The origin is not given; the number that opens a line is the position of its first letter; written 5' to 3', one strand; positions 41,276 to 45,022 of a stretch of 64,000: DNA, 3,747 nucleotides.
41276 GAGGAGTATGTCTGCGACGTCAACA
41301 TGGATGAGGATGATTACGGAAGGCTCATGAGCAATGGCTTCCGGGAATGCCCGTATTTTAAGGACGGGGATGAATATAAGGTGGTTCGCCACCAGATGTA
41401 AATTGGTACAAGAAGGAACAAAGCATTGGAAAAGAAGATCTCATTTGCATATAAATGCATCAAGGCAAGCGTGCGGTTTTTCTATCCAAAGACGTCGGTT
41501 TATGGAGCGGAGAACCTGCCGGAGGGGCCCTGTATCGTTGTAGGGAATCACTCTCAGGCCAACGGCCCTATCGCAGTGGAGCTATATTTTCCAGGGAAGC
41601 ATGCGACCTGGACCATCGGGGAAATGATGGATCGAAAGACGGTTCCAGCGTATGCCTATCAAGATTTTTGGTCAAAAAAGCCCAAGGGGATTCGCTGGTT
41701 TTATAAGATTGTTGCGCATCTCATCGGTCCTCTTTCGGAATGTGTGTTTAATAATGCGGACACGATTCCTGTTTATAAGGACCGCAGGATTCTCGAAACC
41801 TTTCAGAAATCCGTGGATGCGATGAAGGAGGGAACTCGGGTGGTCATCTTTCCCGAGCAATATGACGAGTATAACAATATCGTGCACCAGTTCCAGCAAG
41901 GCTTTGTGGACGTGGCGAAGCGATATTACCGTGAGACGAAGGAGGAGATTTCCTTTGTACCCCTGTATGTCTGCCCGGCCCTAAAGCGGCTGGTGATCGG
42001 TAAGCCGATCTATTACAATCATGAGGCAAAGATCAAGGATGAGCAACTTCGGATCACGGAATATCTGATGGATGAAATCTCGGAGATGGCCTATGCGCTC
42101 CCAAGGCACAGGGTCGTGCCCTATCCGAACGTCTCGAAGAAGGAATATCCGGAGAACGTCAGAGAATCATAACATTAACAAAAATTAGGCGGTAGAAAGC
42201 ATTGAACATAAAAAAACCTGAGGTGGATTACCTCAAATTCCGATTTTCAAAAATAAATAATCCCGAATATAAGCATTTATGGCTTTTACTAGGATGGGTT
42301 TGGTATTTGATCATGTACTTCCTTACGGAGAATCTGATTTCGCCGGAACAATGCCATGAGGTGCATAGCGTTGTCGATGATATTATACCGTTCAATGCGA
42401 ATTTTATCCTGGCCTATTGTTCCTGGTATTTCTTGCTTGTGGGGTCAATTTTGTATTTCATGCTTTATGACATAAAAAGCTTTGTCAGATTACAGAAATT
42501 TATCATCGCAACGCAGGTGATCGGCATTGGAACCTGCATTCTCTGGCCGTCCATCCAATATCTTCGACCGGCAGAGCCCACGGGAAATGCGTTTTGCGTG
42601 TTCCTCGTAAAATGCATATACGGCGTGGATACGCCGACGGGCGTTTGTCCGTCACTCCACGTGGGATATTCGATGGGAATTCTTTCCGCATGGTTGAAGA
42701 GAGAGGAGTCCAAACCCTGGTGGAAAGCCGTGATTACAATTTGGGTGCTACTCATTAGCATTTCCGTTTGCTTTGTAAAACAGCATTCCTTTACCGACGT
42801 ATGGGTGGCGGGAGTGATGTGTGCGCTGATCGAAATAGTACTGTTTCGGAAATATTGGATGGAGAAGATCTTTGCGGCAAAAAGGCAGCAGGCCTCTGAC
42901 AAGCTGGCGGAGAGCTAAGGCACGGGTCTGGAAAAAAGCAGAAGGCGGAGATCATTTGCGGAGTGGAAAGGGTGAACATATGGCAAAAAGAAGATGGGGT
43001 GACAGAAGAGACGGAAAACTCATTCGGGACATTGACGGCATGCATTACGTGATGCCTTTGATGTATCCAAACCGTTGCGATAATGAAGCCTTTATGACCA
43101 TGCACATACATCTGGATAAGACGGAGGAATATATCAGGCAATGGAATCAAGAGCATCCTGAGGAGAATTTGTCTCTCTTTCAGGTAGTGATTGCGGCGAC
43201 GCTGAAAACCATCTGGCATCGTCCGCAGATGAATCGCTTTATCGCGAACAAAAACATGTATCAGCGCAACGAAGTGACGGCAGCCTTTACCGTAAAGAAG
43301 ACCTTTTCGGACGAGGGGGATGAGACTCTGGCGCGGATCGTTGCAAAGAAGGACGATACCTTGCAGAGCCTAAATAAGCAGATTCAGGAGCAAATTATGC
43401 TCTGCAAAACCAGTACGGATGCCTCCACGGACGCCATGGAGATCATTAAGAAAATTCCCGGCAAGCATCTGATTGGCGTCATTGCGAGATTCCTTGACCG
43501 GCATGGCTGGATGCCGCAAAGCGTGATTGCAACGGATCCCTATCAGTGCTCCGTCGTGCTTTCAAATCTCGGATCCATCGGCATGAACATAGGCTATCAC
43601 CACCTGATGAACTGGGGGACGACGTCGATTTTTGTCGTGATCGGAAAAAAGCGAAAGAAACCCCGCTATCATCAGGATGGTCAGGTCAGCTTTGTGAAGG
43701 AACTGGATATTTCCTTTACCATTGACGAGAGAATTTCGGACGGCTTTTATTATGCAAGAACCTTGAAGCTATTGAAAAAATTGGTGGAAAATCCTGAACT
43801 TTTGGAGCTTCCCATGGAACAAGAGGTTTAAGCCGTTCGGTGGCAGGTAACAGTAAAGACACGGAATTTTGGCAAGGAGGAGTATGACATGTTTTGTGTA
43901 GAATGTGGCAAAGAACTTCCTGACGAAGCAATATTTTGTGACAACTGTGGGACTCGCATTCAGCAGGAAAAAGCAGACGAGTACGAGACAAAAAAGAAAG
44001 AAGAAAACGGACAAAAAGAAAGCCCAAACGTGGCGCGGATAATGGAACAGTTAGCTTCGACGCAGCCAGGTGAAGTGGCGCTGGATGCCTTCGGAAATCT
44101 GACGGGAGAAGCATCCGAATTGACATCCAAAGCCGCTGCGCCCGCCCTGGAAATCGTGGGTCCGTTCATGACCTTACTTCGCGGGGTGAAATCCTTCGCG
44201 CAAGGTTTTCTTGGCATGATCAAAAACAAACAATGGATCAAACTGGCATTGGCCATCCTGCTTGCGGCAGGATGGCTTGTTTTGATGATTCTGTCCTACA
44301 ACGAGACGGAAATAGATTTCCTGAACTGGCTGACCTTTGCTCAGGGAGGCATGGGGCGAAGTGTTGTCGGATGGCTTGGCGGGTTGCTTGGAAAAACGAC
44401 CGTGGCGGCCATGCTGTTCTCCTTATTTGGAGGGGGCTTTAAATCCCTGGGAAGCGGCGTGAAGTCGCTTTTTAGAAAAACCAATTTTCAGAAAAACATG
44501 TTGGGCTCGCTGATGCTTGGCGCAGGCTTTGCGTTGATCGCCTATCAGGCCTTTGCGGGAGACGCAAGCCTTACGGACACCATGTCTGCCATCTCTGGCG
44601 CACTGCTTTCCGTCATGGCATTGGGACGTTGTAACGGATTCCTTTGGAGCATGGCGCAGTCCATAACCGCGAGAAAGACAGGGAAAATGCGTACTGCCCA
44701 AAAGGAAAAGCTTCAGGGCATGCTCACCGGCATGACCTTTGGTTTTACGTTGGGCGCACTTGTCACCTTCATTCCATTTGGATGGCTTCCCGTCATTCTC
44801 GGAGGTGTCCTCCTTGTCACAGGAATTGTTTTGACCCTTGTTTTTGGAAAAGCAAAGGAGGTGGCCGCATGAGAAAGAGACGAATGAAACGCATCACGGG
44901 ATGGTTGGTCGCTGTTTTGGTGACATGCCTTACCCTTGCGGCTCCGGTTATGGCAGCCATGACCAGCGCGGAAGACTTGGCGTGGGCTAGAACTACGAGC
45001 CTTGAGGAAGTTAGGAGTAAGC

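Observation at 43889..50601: Orphan module: zinc-ribbon membrane protein coupled to a 1,432-aa single-TM giant, followed by a double flavodoxin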

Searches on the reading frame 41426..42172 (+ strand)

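Call 93: search_protein_families(library=pfam, proteins=[window:41426-42172:+], max_evalue=0.001)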
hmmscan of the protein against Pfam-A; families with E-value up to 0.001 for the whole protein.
window:41426-42172:+ (248 aa): 1 family
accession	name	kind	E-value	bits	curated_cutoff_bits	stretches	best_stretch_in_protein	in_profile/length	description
PF01553.26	Acyltransferase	-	1.8e-08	34.7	23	1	102-181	55-130/132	Acyltransferase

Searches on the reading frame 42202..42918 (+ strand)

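Call 93: search_protein_families(library=pfam, proteins=[window:42202-42918:+], max_evalue=0.001)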
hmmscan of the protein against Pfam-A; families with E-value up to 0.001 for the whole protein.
window:42202-42918:+ (238 aa): 1 family
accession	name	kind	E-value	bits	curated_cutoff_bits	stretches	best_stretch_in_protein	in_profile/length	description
PF01569.27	PAP2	-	4.3e-06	26.9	27.2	1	151-220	56-127/130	PAP2 superfamily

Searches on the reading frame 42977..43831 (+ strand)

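Call 3: search_protein_families(library=pfam, proteins=[window:42977-43831:+], max_evalue=1)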
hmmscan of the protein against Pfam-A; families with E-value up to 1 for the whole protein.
window:42977-43831:+ (284 aa): 4 families
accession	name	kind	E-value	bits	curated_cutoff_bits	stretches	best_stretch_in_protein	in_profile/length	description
PF00198.28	2-oxoacid_dh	-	3.7e-13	49.9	23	2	192-276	149-230/232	2-oxoacid dehydrogenases acyltransferase (catalytic domain)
PF17490.7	Tnp_22_dsRBD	-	0.024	15.1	22.2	1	213-262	10-57/65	L1 transposable element dsRBD-like domain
PF09636.16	XkdW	-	0.034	14.3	24.6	1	22-61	1-38/57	XkdW protein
PF01895.24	PhoU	-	0.098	13.5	23.5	1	113-147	21-56/89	PhoU domain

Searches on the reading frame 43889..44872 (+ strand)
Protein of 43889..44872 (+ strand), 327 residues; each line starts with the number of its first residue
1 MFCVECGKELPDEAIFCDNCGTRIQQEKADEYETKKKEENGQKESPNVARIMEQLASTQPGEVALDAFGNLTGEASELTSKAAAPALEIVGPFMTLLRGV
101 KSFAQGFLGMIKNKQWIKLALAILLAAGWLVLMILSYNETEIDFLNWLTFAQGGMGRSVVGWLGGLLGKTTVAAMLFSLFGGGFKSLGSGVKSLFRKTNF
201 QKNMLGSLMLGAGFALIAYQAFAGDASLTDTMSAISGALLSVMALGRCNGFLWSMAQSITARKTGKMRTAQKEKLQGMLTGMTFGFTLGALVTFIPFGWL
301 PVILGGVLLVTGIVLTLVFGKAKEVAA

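Call 3: search_protein_families(library=pfam, proteins=[window:43889-44872:+], max_evalue=1)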
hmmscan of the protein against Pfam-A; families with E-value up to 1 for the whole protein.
window:43889-44872:+ (327 aa): 12 families
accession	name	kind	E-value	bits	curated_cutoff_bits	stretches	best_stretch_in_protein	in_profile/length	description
PF13240.11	Zn_Ribbon_1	-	2.1e-08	34.1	25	1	2-23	1-22/23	zinc-ribbon domain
PF12773.13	DZR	-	0.00011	22.8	27.3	1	3-25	1-23/45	Double zinc ribbon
PF13248.11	Zn_ribbon_3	-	0.00015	21.5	27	1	3-24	5-26/26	zinc-ribbon domain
PF11628.13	TCR_zetazeta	-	0.068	13.3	25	1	303-323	7-27/31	T-cell surface glycoprotein CD3 zeta chain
PF18912.6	DZR_2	-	0.07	13.4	27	1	2-27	23-49/56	Double zinc ribbon domain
PF18439.7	zf_UBZ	-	0.11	12.7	25.6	0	15-31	3-19/32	Ubiquitin-Binding Zinc Finger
PF24460.1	DUF7575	-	0.11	12.3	28.5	1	3-24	6-27/28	Domain of unknown function (DUF7575)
PF06827.20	zf-FPG_IleRS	-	0.13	12.6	21.3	0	16-34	3-21/30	Zinc finger found in FPG and IleRS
PF12896.12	ANAPC4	-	0.13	12.2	23.1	1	74-151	115-196/203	Anaphase-promoting complex, cyclosome, subunit 4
PF03604.18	Zn_ribbon_RPAB4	-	0.18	12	24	1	3-24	3-27/32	DNA directed RNA polymerase, 7 kDa subunit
PF14803.11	Zn_ribbon_Nudix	-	0.34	11.3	25.6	0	16-27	2-13/34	Nudix N-terminal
PF07219.19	HemY_N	-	0.51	10.9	31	1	215-279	3-68/107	HemY protein N-terminus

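Call 4: search_protein_families(library=ncbifam, proteins=[window:43889-44872:+], max_evalue=1)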
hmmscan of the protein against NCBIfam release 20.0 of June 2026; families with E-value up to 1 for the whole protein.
window:43889-44872:+ (327 aa): 7 families
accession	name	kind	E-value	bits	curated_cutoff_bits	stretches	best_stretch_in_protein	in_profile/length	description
NF053815.1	teico_TcaA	equivalog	0.0057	15.5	550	1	3-51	4-52/463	membrane-associated protein TcaA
NF049861.1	SCO2400_fam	subfamily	0.025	15.2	55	1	2-45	3-45/136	SCO2400 family protein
NF038392.1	div_DrpB_YedR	equivalog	0.043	14.1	50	1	241-309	14-79/86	cell division protein DrpB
NF004243.1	PRK05682.2-2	equivalog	0.086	11.9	801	1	188-229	96-137/420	flagellar hook protein FlgE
NF011149.0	PRK14559.1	equivalog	0.15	10.8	374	1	2-38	3-39/642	serine/threonine phosphatase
TIGR03826.1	YvyF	hypoth_equivalog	0.33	10.9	124.15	1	3-53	84-133/137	TIGR03826 family flagellar region protein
NF046098.1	RSP_7527_fam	equivalog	0.35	10.7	26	0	183-197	23-37/48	RSP_7527 family protein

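Call 6: search_protein_families(library=padloc, proteins=[window:43889-44872:+], max_evalue=1)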
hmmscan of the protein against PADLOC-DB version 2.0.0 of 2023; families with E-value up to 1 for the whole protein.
window:43889-44872:+ (327 aa): 2 families
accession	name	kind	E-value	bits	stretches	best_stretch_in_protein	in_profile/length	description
PDLC00742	Effector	-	0.0079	12.9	1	15-87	191-261/527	Endonuclease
PDLC01998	SAVED1--SAVED_HNH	-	0.018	11.8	1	15-88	184-255/506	-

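Call 7: search_protein_families(library=phrogs, proteins=[window:43889-44872:+], max_evalue=1)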
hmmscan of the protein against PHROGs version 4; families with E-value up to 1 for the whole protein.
window:43889-44872:+ (327 aa): 14 families
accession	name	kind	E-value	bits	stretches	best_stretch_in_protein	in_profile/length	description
phrog_2546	-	unknown function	2.8e-08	35.2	1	1-56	1-58/180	-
phrog_4852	-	unknown function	0.00037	21.2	1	2-54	15-68/194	-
phrog_6586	-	unknown function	0.0024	18.7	1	1-45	4-52/129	-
phrog_9700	-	unknown function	0.0075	16.2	1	2-44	8-50/483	-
phrog_10292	-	unknown function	0.0094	16.9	1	1-27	4-30/136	-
phrog_8436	-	unknown function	0.07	14.2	1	3-42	66-105/110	-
phrog_19315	-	unknown function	0.085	12.9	1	5-51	292-338/348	-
phrog_12855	-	moron, auxiliary metabolic gene and host takeover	0.086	12.7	1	2-49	7-53/333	membrane protein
phrog_16989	-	moron, auxiliary metabolic gene and host takeover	0.14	13.2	1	2-23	8-29/122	membrane protein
phrog_10714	-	unknown function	0.15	13.3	1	2-30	75-105/109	-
phrog_14857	-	DNA, RNA and nucleotide metabolism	0.21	12.6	1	253-286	20-53/193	HTH DNA binding protein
phrog_2656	-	unknown function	0.25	12.4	1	229-249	18-38/47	-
phrog_5664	-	unknown function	0.31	12.3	0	228-249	93-114/123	-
phrog_22898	-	unknown function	0.49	11.5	1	2-27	3-28/163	-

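Call 13: find_homologous_proteins(query=window:43889-44872:+)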
Query window:43889-44872:+ (327 aa): 22 proteins with E <= 0.001 among 8000 candidates.
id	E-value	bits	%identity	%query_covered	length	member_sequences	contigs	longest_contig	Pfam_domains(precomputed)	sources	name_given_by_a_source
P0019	4.5e-204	695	98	100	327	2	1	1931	PF13240.12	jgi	-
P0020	2.6e-203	692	98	100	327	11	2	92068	PF13240.12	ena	-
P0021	2.3e-202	689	98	100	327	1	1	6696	PF13240.12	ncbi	-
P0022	8.3e-202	687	98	100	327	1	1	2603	PF13240.12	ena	-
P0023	6.4e-163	560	80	100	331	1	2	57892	PF13240.12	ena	-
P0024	1.3e-158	545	79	100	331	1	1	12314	PF13240.12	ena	-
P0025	3.2e-123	429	62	100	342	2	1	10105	PF13240.12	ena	-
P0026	1.9e-96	341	54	99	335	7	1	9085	PF13240.12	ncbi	-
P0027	3.9e-96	340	64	83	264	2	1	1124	-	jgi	-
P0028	4.0e-96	340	50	100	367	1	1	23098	PF13240.12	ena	-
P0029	1.9e-95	338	47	99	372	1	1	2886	PF13240.12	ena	-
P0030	5.2e-95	336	54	100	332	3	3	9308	PF13240.12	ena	-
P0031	2.8e-92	328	51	100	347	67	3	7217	PF13240.12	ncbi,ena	-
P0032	7.5e-90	320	50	100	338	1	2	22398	PF13240.12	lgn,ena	-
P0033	1.3e-89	319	49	100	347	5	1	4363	PF13240.12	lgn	-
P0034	1.8e-85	305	51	100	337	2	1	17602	PF13240.12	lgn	-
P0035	1.9e-85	305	51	99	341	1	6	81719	PF13240.12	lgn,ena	-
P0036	6.1e-84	300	52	99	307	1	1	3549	PF13240.12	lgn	-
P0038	2.3e-81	292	48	100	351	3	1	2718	PF13240.12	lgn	-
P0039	1.1e-78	283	45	100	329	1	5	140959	PF13240.12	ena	-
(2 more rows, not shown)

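Call 25: predict_structure(alignment_id=A2)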
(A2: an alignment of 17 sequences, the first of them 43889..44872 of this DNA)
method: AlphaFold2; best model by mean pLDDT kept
length: 327 residues; sequences in the alignment: 17
mean_pLDDT: 51.3   pTM: 0.39
mean pLDDT of the five models: 51.3, 51.2, 50.8, 47.6, 44.2
residues with pLDDT >= 90: 0; 70-90: 27; 50-70: 141; < 50: 159
segments of 3 or more residues with pLDDT < 50: 27-100, 145-173, 179-200, 224-240, 242-246, 322-327
pLDDT, mean of each block of 10 residues (from residue 1): 78 76 54 34 32 30 33 36 32 40 53 65 61 56 47 38 43 49 41 42 63 65 45 42 49 65 65 67 63 54 65 64 40
secondary structure, 60 per line:
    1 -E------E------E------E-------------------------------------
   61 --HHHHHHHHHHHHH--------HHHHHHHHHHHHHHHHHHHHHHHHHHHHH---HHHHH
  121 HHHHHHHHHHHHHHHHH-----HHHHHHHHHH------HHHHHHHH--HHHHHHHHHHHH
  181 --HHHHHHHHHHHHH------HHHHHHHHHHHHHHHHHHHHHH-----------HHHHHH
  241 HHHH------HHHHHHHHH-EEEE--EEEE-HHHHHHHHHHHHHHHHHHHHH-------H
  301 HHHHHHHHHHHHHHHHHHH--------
elements in order: H63-75 H84-112 H116-137 H143-152 H159-166 H169-180 H183-195 H202-223 H235-244 H251-259 E261-264 E267-270 H272-292 H300-319

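Call 51: find_encoding_contigs(protein=P0039, flank=10000, max_places=2)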
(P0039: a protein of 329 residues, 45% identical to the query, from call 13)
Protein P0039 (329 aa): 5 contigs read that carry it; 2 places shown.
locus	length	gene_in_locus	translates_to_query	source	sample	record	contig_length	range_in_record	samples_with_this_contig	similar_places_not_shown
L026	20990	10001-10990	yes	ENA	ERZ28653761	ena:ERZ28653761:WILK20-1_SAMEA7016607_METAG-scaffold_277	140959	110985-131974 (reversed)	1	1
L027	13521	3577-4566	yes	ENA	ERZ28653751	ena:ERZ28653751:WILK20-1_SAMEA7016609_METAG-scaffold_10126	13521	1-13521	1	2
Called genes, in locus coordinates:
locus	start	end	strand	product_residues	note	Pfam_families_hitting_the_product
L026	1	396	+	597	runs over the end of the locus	PF00005:ABC_tran, PF13304:AAA_21 (weak), PF08352:oligo_HPY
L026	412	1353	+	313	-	PF00005:ABC_tran, PF08352:oligo_HPY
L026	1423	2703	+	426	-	-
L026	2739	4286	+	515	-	-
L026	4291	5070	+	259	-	-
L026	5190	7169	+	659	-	PF00133:tRNA-synt_1, PF01406:tRNA-synt_1e, PF09334:tRNA-synt_1g, PF00133:tRNA-synt_1, PF08264:Anticodon_1, PF19303:Anticodon_3, PF01588:tRNA_bind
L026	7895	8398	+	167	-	-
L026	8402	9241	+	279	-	PF12773:DZR (faint), PF13240:Zn_Ribbon_1 (faint)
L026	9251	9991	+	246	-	PF13240:Zn_Ribbon_1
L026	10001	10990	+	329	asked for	PF13240:Zn_Ribbon_1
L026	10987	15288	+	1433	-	-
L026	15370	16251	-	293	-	PF05552:MS_channel_1st_1 (weak), PF00924:MS_channel_2nd, PF21082:MS_channel_3rd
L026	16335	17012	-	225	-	PF16316:DUF4956 (weak)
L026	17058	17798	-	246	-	PF09359:VTC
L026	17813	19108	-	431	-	-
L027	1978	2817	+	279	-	PF12773:DZR (faint), PF13240:Zn_Ribbon_1 (faint)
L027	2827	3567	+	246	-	PF13240:Zn_Ribbon_1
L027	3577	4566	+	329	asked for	PF13240:Zn_Ribbon_1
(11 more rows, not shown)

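Call 85: search_solved_structures(query=A2, max_evalue=10, show_alignments=2)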
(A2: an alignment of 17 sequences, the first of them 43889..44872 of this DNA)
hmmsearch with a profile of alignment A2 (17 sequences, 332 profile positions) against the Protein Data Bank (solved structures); distinct sequences matched with E-value up to 10: 15.
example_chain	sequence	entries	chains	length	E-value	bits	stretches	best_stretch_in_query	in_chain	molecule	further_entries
5a8i_A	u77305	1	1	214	0.012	18.2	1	3-59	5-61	ARNA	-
8s05_C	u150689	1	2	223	0.013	18.1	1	3-59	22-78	Conserved protein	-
7r81_l1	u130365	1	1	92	0.18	14.3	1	2-38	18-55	Ribosomal protein L37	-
7olc_Lj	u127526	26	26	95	0.23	13.9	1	2-40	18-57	Ribosomal protein L37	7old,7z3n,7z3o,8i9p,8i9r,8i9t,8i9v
4s3o_C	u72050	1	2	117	0.47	12.9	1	2-30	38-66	Polycomb group RING finger protein 5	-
7oqy_Y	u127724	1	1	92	0.72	12.3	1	1-36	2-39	DNA-directed RNA polymerase, subunit M (RpoM-2)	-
9spj_l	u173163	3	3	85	0.75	12.3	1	2-38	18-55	Ribosomal protein L37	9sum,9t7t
7ah2_AAA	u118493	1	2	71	0.97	11.9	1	2-26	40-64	E3 ubiquitin-protein ligase Mdm2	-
6j3y_J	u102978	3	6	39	1.6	11.2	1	163-194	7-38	Photosystem II reaction center protein J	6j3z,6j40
7vd5_J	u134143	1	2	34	1.6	11.2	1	164-194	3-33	Photosystem II reaction center protein J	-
6wi7_A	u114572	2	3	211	1.7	11.1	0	2-30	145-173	E3 ubiquitin-protein ligase RING2, Polycomb complex protein BMI-1 chimera | E3 ubiquitin-protein ligase RING2,Polycomb complex protein BMI-1 chimera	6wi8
9sfa_A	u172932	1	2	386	2.7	10.4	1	3-27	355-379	Putative regulatory protein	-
4ap4_A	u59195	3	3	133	3.1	10.2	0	2-29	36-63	E3 UBIQUITIN LIGASE RNF4 | E3 UBIQUITIN-PROTEIN LIGASE RNF4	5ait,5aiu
7cu3_B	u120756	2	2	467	6.3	9.2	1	10-90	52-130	Transmembrane protein FAM155A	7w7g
9qtr_i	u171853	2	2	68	7.7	8.9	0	2-27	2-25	Conserved protein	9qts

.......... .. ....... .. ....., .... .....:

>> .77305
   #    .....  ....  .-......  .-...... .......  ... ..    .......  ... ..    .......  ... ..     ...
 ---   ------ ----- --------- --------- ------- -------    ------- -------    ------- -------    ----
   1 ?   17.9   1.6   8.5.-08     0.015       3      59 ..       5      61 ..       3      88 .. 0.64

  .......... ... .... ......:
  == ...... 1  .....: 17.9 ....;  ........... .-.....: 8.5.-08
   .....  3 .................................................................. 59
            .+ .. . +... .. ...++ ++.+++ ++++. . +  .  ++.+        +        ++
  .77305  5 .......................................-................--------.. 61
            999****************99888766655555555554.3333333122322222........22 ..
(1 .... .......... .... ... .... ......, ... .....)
